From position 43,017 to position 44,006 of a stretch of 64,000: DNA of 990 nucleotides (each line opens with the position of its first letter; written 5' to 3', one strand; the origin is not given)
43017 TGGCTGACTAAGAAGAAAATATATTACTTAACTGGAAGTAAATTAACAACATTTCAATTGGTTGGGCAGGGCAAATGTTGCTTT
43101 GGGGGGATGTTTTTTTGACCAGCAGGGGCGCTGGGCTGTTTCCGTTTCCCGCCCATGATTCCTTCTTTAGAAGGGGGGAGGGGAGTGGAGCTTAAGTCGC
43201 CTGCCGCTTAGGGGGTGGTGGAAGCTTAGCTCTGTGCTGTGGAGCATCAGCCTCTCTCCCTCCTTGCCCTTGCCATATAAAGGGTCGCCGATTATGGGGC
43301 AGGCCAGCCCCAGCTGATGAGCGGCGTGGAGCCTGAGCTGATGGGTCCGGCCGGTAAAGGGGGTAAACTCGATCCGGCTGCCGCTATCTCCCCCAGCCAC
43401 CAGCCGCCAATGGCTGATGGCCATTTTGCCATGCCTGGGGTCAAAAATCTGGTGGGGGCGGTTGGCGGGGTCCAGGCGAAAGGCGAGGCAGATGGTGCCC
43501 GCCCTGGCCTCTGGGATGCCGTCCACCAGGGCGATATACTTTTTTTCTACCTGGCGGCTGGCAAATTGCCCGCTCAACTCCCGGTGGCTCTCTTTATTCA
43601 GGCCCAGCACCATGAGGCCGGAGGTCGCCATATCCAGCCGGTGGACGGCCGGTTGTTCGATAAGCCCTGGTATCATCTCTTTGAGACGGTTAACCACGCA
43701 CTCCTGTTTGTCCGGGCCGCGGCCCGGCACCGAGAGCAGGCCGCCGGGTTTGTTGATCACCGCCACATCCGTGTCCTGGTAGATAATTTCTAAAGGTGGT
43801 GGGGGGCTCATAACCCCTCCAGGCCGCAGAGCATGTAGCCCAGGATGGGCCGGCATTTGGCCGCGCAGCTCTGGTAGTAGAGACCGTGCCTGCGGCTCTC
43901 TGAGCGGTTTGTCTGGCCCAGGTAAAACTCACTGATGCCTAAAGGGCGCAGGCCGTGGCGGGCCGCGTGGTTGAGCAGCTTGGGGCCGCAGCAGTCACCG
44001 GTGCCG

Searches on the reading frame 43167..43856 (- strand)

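Call 8: search_protein_families(library=pfam, proteins=[window:43167-43856:-])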
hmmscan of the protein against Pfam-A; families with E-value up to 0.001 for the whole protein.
window:43167-43856:- (229 aa): 1 family
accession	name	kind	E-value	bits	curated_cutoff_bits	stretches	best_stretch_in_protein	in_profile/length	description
PF00849.27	PseudoU_synth_2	-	2.7e-27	96.3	26.8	1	30-180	1-152/152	RNA pseudouridylate synthase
